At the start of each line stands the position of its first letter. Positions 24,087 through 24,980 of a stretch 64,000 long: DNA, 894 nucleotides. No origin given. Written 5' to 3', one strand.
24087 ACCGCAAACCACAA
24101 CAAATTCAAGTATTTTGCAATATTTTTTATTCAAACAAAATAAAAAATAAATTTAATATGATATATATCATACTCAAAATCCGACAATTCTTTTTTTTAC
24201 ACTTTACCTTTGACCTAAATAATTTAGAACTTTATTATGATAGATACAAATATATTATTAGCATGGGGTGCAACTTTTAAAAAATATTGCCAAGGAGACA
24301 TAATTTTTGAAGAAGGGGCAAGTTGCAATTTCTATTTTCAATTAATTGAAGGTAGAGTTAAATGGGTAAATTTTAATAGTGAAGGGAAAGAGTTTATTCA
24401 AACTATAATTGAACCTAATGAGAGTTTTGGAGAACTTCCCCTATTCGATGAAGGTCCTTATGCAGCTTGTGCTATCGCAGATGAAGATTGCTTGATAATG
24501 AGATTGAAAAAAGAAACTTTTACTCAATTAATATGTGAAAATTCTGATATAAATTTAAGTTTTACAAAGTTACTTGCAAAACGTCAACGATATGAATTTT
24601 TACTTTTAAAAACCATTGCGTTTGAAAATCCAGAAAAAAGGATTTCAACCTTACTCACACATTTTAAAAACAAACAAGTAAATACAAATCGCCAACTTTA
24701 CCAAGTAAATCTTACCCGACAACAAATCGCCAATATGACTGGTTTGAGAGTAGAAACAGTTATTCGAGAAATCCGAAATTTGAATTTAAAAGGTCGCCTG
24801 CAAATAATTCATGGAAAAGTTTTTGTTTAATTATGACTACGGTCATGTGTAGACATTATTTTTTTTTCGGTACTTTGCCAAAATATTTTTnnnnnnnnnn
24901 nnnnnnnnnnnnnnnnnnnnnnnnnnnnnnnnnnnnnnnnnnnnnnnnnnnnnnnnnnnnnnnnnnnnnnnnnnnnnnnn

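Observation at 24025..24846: Three FNR/DNR-type palindromes (aTGAY-N4-RTCAt) organise the nos and nor operons around a Crp/Fnr regulator gene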

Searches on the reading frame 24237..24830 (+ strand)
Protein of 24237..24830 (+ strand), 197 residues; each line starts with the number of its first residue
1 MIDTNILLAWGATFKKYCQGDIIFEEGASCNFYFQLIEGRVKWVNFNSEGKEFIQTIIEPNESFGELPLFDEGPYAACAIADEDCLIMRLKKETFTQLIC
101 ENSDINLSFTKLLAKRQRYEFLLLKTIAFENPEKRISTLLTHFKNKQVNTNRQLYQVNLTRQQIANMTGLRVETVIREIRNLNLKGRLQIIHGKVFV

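Call 6: search_protein_families(library=pfam, proteins=[window:24237-24830:+])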
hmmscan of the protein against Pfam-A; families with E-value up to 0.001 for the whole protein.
window:24237-24830:+ (197 aa): 2 families
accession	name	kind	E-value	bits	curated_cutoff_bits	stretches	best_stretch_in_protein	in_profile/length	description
PF00027.35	cNMP_binding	-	3e-19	69.2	27.5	1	15-99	2-86/89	Cyclic nucleotide-binding domain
PF13545.12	HTH_Crp_2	-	3.3e-07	30.6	27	1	135-189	2-53/70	Crp-like helix-turn-helix domain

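Call 9: search_protein_families(library=ncbifam, proteins=[window:24237-24830:+], max_evalue=0.01)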
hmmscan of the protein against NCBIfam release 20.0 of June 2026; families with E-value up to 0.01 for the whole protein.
window:24237-24830:+ (197 aa): 14 families
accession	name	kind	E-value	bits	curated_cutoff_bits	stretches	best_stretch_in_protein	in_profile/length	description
NF008732.0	PRK11753.1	equivalog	1e-17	64.3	266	1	12-196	23-208/214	cAMP-activated global transcriptional regulator CRP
NF050806.1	TransRegFixKCaul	equivalog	6.5e-11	41.9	300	1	8-185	19-191/215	transcriptional regulator FixK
NF053664.1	TransRegPtrACyano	equivalog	1.8e-10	40.5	300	1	36-193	33-185/196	Crp/Fnr family transcriptional regulator PtrA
NF045989.1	TransRegFnrLRhodb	equivalog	3.8e-07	29.6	300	1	14-190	38-217/245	transcriptional regulator FnrL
NF008365.0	PRK11161.1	subfamily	1.3e-06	27.9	228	1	19-194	54-229/250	fumarate/nitrate reduction transcriptional regulator Fnr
NF006901.0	PRK09392.1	equivalog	4.6e-06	26.1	211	1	12-186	30-201/236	transcriptional activator FtrB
NF041163.2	encap_f2b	equivalog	2e-05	23.9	400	1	12-115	95-199/450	family 2B encapsulin nanocompartment shell protein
NF007707.0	PRK10402.1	subfamily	2.7e-05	23.9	180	1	14-99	33-118/226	transcriptional regulator YeiL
NF010499.0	PRK13918.1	equivalog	0.00015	21.3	274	1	16-196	16-190/205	CRP/FNR family transcriptional regulator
TIGR03697.1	NtcA_cyano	equivalog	0.00023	21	244.95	1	22-195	3-180/193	global nitrogen regulator NtcA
NF050815.1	TransActFtrBCaul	equivalog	0.0011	18.2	300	1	5-178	25-195/251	transcriptional activator FtrB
NF052518.1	TransRegLdrP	equivalog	0.0066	16.5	300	1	15-196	2-177/195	transcriptional regulator LdrP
TIGR03112.1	6_pyr_pter_rel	hypoth_equivalog_domain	0.0083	16.4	69.35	0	125-178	39-92/113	6-pyruvoyl tetrahydropterin synthase-related domain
TIGR03896.1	cyc_nuc_ocin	subfamily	0.0088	15.4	161.05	0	20-115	16-115/317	bacteriocin-type transport-associated protein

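Call 10: find_homologous_proteins(query=window:24237-24827:+, max_evalue=1e-10)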
Query window:24237-24827:+ (197 aa): 2750 proteins with E <= 1e-10 among 2822 candidates; the best 120 are listed.
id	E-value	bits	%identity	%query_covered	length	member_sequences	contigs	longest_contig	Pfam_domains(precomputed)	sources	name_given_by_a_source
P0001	5.1e-127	439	100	100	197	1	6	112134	PF13545.13,PF00027.36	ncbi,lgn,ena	-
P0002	5.0e-89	315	71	100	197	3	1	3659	PF13545.13,PF00027.36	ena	-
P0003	2.3e-88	313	72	97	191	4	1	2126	PF13545.13,PF00027.36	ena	-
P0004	5.2e-85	302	69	100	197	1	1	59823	PF13545.13,PF00027.36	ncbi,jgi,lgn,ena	ncbi:MAG: Crp/Fnr family transcriptional regulator [Bacteroidota bacterium]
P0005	2.2e-84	300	69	100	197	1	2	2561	PF13545.13,PF00027.36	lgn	-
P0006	5.4e-82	292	65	100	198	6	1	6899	PF13545.13,PF00027.36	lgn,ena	-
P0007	1.9e-79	284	66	100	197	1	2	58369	PF13545.13,PF00027.36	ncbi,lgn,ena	-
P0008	2.1e-79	284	63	100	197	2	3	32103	PF13545.13,PF00027.36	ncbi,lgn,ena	-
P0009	2.1e-79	284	66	97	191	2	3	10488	PF13545.13,PF00027.36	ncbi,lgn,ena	-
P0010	2.6e-78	280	66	100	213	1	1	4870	PF13545.13,PF00027.36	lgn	-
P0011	7.5e-78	279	65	100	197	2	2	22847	PF13545.13,PF00027.36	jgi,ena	-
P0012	9.9e-78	278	64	100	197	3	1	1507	PF13545.13,PF00027.36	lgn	-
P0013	2.2e-76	274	62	99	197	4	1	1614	PF13545.13,PF00027.36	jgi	jgi:CRP/FNR family transcriptional regulator, cyclic AMP receptor protein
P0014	5.5e-76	273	62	100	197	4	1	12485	PF13545.13,PF00027.36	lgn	-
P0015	8.8e-76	272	62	100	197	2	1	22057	PF13545.13,PF00027.36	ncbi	-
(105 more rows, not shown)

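Call 12: find_related_loci(query=A1, collection=genome_contigs, flank=10000)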
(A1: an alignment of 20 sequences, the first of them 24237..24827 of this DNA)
Query A1 (197 aa) in genome_contigs; peptide patterns used: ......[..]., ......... (x = any residue, [..] = any of these).
600 stretches matched a pattern (row limit reached: there are more); 581 encode a relative of the query (tblastn E <= 1e-3); the best 80 are kept; 80 distinct loci.
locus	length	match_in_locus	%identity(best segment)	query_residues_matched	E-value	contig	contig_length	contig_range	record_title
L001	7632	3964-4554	71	1-197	1e-95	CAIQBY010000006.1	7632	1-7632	MAG: uncultured Bacteroidetes bacterium isolate Umea3_bin-1094 genome assembly, contig: bin-1094:006/423, whole genome s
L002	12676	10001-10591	66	1-197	2e-89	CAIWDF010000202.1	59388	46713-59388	MAG: uncultured Bacteroidetes bacterium isolate Day2-2_bin-746 genome assembly, contig: bin-746:202/312, whole genome sh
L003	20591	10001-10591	62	1-197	2e-83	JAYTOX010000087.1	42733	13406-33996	MAG: Bacteroidota bacterium isolate GFS_4286 GFS_4286_86, whole genome shotgun sequence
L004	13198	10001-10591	59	1-197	1e-79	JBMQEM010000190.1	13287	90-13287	MAG: Bacteroidota bacterium isolate LOS_Bin005 NODE_7918_length_13287_cov_9.964707, whole genome shotgun sequence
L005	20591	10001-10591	59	1-197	5e-79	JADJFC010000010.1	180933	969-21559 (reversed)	MAG: Bacteroidetes bacterium isolate Bjer_18-Q3-R1-45_BATAC.43 tig00007433-10-1810500, whole genome shotgun sequence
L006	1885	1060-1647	62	1-196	2e-82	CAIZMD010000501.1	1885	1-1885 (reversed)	MAG: uncultured Bacteroidetes bacterium isolate Loc090721-4m_bin-0913 genome assembly, contig: bin-0913:501/794, whole g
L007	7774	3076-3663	62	1-196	8e-79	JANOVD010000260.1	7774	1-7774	MAG: Chitinophagaceae bacterium isolate VAR_35_metabat_9_sub VAR_35_k141_281370, whole genome shotgun sequence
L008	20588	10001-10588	59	1-196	1e-77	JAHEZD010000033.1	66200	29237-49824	MAG: Chitinophagaceae bacterium isolate nzgw143 NODE_213_length_66201_cov_3.850272, whole genome shotgun sequence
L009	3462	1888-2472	61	2-196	3e-78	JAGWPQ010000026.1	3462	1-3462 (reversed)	MAG: Bacteroidota bacterium isolate REEB283 k141_119715, whole genome shotgun sequence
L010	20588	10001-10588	57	1-196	6e-77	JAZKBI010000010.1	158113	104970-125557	MAG: Bacteroidota bacterium isolate ADI_H3L2_1_122_18_3-bin075 ADIH3L21_B075_0_000000000010, whole genome shotgun sequen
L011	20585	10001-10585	58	2-196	8e-77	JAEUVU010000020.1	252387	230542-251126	MAG: Ferruginibacter sp. isolate new MAG-389 k141_2687351, whole genome shotgun sequence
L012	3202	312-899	60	1-196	5e-77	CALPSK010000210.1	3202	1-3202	MAG: Sediminibacterium ginsengisoli isolate HRS-ES12-bin-44 genome assembly, contig: HRS-ES12-C31538, whole genome shotg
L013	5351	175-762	59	1-196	2e-76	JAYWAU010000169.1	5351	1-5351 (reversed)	MAG: Ferruginibacter sp. isolate GL93_DN_metabat_44_sub GL93_DN_metabat_44_sub_168, whole genome shotgun sequence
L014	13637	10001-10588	58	1-196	7e-76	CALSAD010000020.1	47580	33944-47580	MAG: Chitinophaga pinensis isolate JJ-MO2C5C5-342-3-mx-bin695 genome assembly, contig: JJ-MO2C5C5-342-C94, whole genome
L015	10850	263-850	60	1-196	9e-76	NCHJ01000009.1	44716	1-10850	MAG: Bacteroidetes bacterium 24-39-8 04302015_24_scaffold_165, whole genome shotgun sequence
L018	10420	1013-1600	59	1-196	2e-75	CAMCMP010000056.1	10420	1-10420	MAG: Chitinophaga pinensis isolate MsH-30jul19-61 genome assembly, contig: MsH-30jul19-C12734, whole genome shotgun sequ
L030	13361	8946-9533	58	1-196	2e-74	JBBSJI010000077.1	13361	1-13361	MAG: Chitinophagales bacterium isolate LS4_maxbin2.396 LS4_maxbin2.396_K_1052445_L_13361_cov_31.3880, whole genome shotg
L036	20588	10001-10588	56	1-196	1e-73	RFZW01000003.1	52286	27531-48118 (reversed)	MAG: Chitinophagia bacterium isolate WB5_2B_034 contig_100_2, whole genome shotgun sequence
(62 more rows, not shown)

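Call 32: search_protein_families(library=pfam, proteins=[L030:10875-11603:+, L036:1765-2238:-, L018:3047-4108:+, L010:14690-14998:+], max_evalue=1)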
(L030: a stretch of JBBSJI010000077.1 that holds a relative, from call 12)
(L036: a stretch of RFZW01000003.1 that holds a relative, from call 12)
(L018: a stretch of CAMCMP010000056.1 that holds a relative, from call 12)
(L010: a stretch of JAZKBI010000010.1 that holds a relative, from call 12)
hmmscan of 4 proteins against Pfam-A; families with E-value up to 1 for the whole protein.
L030:10875-11603:+ (242 aa): 3 families
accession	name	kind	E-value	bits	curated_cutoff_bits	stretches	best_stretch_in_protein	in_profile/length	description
PF01814.28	Hemerythrin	-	1.8e-17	64.4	25.3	1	81-231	4-127/127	Hemerythrin HHE cation binding domain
PF04405.19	ScdA_N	-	2.2e-17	62.9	32.5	1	6-58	2-54/56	Domain of Unknown function (DUF542)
PF20181.5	DUF6544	-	0.19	11.4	25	1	53-128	32-108/221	Family of unknown function (DUF6544)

L036:1765-2238:- (157 aa): 1 family
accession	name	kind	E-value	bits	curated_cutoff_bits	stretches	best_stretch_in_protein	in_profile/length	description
PF01814.28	Hemerythrin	-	9.7e-09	36.2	25.3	1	40-123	34-126/127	Hemerythrin HHE cation binding domain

L018:3047-4108:+ (353 aa): 6 families
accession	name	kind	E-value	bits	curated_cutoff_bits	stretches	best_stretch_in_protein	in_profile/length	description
PF13442.11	Cytochrome_CBB3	-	2e-10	41.2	27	1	249-321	4-68/68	Cytochrome C oxidase, cbb3-type, subunit III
PF14715.11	FixP_N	-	2e-08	34.2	24.9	1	173-205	14-46/48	N-terminal domain of cytochrome oxidase-cbb3, FixP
PF00034.26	Cytochrom_C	-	1.4e-06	29.9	21.3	1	249-324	2-89/90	Cytochrome c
PF04956.18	TrbC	-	0.021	15.5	27.9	1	5-88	13-94/98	TrbC/VIRB2 pilin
PF16520.11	Matrix_Borna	-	0.04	14.7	27.3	0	107-186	4-83/103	ssRNA-binding matrix protein of Bornaviridae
PF14495.11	Cytochrom_C550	-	0.16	12.1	27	1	240-265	18-43/136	Cytochrome c-550 domain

L010:14690-14998:+ (102 aa): 0 families

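Call 36: search_solved_structures(query=A1, max_evalue=0.001, show_alignments=3)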
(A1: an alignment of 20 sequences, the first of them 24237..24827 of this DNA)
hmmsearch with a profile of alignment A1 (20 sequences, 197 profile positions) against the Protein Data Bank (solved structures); distinct sequences matched with E-value up to 0.001: 106 (the best 60 are shown).
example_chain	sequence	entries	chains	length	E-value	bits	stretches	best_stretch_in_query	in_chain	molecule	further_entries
4i09_A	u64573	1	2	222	5.5e-23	84.7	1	15-194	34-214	Catabolite gene activator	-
4i02_A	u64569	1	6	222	7.4e-23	84.3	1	15-194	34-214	Catabolite gene activator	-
6dt4_A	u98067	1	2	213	7.9e-23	84.2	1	15-194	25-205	Cyclic AMP receptor protein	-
1o3q_A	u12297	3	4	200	9.3e-23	83.9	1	15-194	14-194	CATABOLITE GENE ACTIVATOR PROTEIN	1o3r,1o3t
4bh9_A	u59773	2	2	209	9.5e-23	83.9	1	15-194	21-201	cAMP-activated global transcriptional regulator CRP | CAMP RECEPTOR PROTEIN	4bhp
1cgp_A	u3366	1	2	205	1e-22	83.8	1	15-194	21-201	PROTEIN (CATABOLITE GENE ACTIVATOR PROTEIN (CAP))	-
1i5z_A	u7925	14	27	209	1e-22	83.8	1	15-194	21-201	CATABOLITE GENE ACTIVATOR PROTEIN | CATABOLITE GENE ACTIVATOR PROTEIN (CAP) | PROTEIN (CATABOLITE GENE ACTIVATOR PROTEIN (CAP))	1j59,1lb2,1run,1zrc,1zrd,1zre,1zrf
1g6n_A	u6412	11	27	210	1e-22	83.8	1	15-194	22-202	CATABOLITE GENE ACTIVATOR PROTEIN | PROTEIN (CATABOLITE GENE ACTIVATOR PROTEIN) | Catabolite gene activator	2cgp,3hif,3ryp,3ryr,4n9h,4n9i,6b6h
4hzf_A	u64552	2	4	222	1.3e-22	83.5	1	15-194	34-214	Catabolite gene activator | cAMP-activated global transcriptional regulator CRP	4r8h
4i01_A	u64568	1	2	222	1.8e-22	83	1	15-194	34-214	Catabolite gene activator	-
4i0b_A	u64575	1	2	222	2.1e-22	82.8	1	15-194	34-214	Catabolite gene activator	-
1hw5_A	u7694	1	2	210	2.1e-22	82.8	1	15-194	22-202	CATABOLITE GENE ACTIVATOR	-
3qop_A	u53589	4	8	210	2.3e-22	82.7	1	15-194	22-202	Catabolite gene activator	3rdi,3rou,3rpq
3fwe_A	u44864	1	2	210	3.1e-22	82.2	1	15-194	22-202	Catabolite gene activator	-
1o3s_A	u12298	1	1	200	3.6e-22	82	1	15-194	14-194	CATABOLITE GENE ACTIVATOR PROTEIN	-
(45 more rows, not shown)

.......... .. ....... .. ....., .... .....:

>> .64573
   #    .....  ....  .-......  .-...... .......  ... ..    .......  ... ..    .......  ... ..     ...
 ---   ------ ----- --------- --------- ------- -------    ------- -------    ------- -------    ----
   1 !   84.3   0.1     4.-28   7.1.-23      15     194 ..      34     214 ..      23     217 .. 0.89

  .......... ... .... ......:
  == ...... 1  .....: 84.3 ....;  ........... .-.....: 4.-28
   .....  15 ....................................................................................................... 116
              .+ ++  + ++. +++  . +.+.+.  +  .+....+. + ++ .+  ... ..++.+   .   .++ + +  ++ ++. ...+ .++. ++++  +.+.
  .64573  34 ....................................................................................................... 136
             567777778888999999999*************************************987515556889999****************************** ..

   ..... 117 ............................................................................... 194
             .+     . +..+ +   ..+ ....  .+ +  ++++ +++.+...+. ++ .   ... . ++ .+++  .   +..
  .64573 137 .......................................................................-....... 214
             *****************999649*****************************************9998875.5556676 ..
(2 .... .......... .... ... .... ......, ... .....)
